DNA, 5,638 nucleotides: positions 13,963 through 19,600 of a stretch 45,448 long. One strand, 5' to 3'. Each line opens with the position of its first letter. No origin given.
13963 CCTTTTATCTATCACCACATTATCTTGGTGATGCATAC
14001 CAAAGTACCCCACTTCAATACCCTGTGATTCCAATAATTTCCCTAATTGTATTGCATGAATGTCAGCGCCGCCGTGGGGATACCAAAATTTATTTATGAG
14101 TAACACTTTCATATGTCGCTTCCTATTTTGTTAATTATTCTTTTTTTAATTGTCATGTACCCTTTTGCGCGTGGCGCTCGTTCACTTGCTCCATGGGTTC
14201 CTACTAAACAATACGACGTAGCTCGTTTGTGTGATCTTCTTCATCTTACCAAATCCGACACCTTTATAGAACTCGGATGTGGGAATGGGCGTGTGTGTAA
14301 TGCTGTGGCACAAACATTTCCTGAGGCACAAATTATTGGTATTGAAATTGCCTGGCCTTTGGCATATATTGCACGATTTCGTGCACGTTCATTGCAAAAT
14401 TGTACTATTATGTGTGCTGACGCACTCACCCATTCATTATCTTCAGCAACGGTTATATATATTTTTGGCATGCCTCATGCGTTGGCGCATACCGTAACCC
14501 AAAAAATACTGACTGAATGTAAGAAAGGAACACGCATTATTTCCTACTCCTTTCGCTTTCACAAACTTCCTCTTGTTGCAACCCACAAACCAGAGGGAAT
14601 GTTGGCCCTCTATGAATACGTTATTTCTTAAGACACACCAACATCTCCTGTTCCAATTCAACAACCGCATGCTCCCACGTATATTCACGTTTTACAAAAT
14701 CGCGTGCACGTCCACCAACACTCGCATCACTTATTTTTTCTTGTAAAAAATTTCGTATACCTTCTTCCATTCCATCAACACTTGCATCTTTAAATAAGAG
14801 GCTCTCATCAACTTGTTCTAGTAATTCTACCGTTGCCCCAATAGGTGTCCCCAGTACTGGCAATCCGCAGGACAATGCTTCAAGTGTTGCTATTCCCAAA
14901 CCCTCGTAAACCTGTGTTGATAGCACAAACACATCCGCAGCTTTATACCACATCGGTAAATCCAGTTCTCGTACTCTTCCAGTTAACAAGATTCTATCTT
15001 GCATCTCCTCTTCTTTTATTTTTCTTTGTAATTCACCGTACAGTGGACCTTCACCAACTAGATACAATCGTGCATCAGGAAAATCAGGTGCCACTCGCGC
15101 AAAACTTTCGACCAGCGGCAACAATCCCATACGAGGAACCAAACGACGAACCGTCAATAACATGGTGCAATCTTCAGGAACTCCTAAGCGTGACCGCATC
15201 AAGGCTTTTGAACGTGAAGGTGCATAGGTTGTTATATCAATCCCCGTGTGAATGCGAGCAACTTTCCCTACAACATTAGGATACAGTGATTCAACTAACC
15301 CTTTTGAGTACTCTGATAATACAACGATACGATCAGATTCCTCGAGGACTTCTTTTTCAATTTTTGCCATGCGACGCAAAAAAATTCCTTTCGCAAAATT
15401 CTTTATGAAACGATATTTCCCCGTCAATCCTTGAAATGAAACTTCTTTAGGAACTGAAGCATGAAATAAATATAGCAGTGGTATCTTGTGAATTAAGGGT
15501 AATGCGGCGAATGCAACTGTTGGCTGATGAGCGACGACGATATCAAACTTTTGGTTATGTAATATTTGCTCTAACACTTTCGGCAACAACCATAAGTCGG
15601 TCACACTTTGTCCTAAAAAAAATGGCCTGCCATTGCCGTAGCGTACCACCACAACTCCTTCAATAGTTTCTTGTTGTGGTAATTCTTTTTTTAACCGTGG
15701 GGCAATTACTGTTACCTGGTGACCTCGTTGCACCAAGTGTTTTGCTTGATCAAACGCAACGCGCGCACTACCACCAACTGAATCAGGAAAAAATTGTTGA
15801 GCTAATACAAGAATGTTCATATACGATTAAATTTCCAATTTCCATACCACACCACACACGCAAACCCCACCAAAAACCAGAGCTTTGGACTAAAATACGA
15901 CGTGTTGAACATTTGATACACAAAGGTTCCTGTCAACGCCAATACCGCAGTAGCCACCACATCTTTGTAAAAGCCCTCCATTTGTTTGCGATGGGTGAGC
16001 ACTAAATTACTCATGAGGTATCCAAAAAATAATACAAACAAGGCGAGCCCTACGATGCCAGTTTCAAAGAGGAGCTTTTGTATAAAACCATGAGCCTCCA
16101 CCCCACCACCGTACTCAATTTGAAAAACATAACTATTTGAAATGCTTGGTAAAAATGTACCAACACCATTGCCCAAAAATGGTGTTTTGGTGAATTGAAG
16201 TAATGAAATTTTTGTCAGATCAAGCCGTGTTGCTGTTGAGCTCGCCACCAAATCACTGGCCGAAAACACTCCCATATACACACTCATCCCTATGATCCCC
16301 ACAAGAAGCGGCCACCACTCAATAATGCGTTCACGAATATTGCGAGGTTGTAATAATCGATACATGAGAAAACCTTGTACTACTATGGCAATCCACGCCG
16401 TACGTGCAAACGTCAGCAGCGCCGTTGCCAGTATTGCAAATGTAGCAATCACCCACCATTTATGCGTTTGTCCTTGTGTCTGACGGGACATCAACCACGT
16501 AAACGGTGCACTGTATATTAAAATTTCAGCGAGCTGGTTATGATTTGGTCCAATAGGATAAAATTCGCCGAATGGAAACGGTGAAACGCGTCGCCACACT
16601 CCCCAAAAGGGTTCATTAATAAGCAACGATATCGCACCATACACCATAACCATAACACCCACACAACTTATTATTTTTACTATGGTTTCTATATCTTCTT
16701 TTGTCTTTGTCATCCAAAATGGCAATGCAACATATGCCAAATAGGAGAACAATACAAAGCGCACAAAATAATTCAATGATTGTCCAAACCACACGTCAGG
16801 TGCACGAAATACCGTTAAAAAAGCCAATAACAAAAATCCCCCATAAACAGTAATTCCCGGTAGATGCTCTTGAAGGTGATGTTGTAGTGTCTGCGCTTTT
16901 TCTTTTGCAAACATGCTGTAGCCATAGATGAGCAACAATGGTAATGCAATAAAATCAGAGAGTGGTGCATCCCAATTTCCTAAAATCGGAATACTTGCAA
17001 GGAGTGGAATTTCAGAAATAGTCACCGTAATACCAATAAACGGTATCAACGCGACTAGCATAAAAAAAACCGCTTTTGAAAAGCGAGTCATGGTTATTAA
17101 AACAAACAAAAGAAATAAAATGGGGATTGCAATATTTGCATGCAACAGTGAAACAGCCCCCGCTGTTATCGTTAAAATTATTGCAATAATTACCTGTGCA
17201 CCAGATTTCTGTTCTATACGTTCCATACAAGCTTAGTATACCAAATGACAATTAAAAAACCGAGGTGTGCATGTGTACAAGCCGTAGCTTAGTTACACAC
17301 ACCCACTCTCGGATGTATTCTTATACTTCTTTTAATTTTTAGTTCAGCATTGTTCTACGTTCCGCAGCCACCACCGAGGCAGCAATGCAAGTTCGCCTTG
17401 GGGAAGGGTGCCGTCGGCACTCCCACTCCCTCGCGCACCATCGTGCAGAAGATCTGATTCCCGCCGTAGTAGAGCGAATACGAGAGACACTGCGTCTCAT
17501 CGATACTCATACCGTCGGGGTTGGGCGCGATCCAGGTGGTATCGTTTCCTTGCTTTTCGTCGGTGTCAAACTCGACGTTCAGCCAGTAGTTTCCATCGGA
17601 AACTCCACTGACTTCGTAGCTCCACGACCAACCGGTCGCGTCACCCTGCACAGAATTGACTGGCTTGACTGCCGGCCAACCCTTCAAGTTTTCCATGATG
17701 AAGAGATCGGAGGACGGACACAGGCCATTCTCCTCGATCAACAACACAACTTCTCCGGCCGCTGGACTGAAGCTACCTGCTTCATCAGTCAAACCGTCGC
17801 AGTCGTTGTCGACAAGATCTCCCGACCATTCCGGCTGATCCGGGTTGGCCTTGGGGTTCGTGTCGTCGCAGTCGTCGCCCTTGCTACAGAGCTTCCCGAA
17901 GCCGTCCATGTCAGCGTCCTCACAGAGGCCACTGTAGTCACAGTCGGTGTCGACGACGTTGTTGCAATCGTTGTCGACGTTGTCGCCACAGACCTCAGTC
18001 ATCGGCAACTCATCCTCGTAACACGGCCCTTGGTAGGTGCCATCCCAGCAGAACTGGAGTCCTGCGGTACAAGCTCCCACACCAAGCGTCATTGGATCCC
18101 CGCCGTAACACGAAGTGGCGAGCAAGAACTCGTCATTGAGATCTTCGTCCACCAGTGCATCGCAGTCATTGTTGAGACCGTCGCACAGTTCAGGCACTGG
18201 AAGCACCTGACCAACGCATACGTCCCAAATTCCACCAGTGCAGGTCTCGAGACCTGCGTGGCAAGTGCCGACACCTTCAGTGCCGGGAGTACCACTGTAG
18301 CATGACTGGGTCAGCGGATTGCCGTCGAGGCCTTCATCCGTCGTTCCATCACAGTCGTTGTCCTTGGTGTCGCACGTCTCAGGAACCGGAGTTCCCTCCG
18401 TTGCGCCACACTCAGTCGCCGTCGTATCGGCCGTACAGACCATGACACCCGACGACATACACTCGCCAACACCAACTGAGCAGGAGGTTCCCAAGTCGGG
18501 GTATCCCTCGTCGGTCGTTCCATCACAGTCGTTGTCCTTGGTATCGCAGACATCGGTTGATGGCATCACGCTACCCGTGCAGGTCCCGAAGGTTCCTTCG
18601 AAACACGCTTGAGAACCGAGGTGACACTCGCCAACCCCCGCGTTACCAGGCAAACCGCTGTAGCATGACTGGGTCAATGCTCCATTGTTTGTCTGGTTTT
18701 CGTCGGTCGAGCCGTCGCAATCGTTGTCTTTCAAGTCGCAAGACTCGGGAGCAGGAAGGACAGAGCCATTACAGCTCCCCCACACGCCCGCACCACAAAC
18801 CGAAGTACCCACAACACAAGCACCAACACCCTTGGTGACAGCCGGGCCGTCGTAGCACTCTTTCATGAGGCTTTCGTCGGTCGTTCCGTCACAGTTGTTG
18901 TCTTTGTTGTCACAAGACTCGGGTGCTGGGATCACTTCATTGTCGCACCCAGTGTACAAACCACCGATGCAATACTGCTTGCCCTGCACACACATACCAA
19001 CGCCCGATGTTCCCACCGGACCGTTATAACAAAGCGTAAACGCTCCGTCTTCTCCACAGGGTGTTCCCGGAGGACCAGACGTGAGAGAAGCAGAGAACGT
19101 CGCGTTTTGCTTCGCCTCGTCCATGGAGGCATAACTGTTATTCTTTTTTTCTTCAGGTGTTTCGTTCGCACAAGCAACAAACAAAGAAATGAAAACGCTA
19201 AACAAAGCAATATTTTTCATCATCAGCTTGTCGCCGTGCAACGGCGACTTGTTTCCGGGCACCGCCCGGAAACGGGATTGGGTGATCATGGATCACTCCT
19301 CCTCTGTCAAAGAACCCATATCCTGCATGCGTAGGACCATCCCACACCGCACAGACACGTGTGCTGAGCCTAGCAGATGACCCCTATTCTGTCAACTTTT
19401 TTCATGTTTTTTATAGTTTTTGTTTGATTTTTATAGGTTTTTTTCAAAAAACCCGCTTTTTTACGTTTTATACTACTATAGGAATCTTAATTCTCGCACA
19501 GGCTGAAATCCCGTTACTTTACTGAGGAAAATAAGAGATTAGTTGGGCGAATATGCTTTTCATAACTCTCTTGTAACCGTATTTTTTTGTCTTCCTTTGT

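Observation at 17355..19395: GC-rich single-gene island encoding a MopE-like cysteine-rich repeat lipoprotein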

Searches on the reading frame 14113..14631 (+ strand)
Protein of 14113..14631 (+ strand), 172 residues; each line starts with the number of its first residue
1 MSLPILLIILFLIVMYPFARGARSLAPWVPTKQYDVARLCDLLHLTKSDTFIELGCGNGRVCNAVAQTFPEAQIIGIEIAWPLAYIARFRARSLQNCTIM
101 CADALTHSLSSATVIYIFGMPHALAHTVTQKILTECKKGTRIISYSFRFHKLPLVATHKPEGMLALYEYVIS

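Call 20: search_protein_families(library=pfam, proteins=[window:14113-14631:+], max_evalue=0.001)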
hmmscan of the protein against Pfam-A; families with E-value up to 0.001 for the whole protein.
window:14113-14631:+ (172 aa): 7 families
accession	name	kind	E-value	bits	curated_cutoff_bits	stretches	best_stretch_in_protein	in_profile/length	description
PF02390.23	Methyltransf_4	-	1.1e-09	38.5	24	1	50-113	4-72/173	Putative methyltransferase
PF13649.12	Methyltransf_25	-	1.8e-09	38.6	27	1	52-138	2-91/97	Methyltransferase domain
PF08123.19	DOT1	-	1.8e-09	37.9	23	1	36-96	31-91/205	Histone methylation protein DOT1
PF13847.12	Methyltransf_31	-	4.2e-07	30.2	27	1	46-145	2-110/145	Methyltransferase domain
PF08242.18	Methyltransf_12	-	1.4e-06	29.3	30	1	52-136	1-88/98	Methyltransferase domain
PF08241.18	Methyltransf_11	-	5.6e-06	27.4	21.2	1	53-137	2-84/95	Methyltransferase domain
PF01135.25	PCMT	-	0.00032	21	20.3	1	35-106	61-135/210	Protein-L-isoaspartate(D-aspartate) O-methyltransferase (PCMT)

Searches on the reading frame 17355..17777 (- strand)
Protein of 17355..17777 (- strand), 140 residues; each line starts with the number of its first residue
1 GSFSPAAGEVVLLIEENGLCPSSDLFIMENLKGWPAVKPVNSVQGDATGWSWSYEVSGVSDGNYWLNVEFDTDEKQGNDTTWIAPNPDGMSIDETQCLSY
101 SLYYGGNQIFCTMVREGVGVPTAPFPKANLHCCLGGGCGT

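Call 67: search_protein_representatives(protein=window:17355-17777:-)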
Query: 140 residues. Proteins with E-value up to 0.001 (for the whole library): 4; up to 1e-10: 1; up to 1e-30: 0. The best 4 are listed.
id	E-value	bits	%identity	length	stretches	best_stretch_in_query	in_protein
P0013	3.9e-17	78.9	40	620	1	3-135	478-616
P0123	5.0e-10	55.8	33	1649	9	17-82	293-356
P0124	4.4e-06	43.0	40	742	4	42-81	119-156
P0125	5.8e-04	36.1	34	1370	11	40-94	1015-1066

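Call 68: search_protein_families(library=pfam, proteins=[P0123, P0124, P0125], max_evalue=0.01)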
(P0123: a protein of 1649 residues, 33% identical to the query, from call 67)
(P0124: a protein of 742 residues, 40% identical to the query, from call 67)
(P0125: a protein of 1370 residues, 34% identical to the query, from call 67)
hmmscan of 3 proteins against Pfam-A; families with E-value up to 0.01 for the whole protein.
P0123 (1649 aa): 14 families
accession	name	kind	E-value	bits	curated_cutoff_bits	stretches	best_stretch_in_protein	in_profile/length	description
PF13750.12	Big_3_3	-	6.7e-31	107.5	27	5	534-587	2-51/157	Bacterial Ig-like domain (group 3)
PF17957.7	Big_7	-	5.7e-27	94.6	24.1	6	1000-1072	1-70/70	Bacterial Ig domain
PF07495.19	Y_Y_Y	-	6.1e-20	71.3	26.6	0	328-355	29-56/65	Y_Y_Y domain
PF22352.2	K319L-like_PKD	-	5.3e-15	55.6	27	0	280-358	12-81/84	K319L-like, PKD domain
PF19077.6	Big_13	-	2.4e-14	54.1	27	0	1031-1092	40-101/102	Bacterial Ig-like domain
PF11896.14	GlgE_dom_N_S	-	1.4e-11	45.4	25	0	491-556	26-87/179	Alpha-1,4-glucan:maltose-1-phosphate maltosyltransferase, domain N/S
PF20528.3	DUF6743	-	3.6e-08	33.8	27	0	846-873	18-44/78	Domain of unknown function (DUF6743)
PF00041.27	fn3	-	6.3e-08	33.2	25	1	1331-1420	2-72/84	Fibronectin type III domain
PF11806.14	Enterochelin_N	-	2e-06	28.9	27.1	0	1038-1071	30-63/120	Enterochelin esterase, N-terminal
PF10648.15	Gmad2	-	3.7e-06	27.6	25.7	0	947-976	52-81/86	Immunoglobulin-like domain of bacterial spore germination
PF16656.11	Pur_ac_phosph_N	-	3.2e-05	24.8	30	1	1335-1431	6-90/93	Purple acid Phosphatase, N-terminal domain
PF24421.1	Ig_J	-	6.2e-05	23.5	29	0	321-362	59-101/104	Tip attachment protein J, Ig-like domain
PF13860.13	FlgD_ig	-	0.0048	17.3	27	0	437-451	63-77/79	FlgD Ig-like domain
PF13715.12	CarbopepD_reg_2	-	0.0063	17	32.2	0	520-572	17-69/88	CarboxypepD_reg-like domain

P0124 (742 aa): 3 families
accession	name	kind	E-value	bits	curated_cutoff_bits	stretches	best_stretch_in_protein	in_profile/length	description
PF17957.7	Big_7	-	2.9e-20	73.1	24.1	2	59-99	1-43/70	Bacterial Ig domain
PF19077.6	Big_13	-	1.1e-11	45.5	27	0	239-280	59-101/102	Bacterial Ig-like domain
PF10648.15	Gmad2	-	0.00068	20.3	25.7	0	176-202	2-28/86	Immunoglobulin-like domain of bacterial spore germination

P0125 (1370 aa): 7 families
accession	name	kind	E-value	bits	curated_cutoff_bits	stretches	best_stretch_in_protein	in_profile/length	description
PF13750.12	Big_3_3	-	6.1e-61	205.1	27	11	1226-1333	2-98/157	Bacterial Ig-like domain (group 3)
PF19078.6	Big_12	-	3.6e-59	197.8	27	11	456-552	1-97/102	Bacterial Ig-like domain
PF13205.12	Big_5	-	3.8e-19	69.8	23.6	1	1065-1164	1-104/105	Bacterial Ig-like domain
PF18079.6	AglB_L1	-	1.9e-10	41.1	23.6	0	1122-1171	24-73/87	Archaeal glycosylation protein B long peripheral domain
PF00937.23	CoV_nucleocap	-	1.3e-06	28.3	30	0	282-332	255-304/342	Coronavirus nucleocapsid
PF14452.12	Multi_ubiq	-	4.3e-05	24.1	24.5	0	871-888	40-57/69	Multiubiquitin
PF18166.6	pP_pnuc_2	-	9.6e-05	23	25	0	564-589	67-92/122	Predicted pPIWI-associating nuclease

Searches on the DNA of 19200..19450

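Call 78: search_rna_families(source=window, start=19200, end=19450, threshold=evalue, max_evalue=1)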
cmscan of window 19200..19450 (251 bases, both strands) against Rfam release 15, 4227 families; matches with E-value up to 1: 0.
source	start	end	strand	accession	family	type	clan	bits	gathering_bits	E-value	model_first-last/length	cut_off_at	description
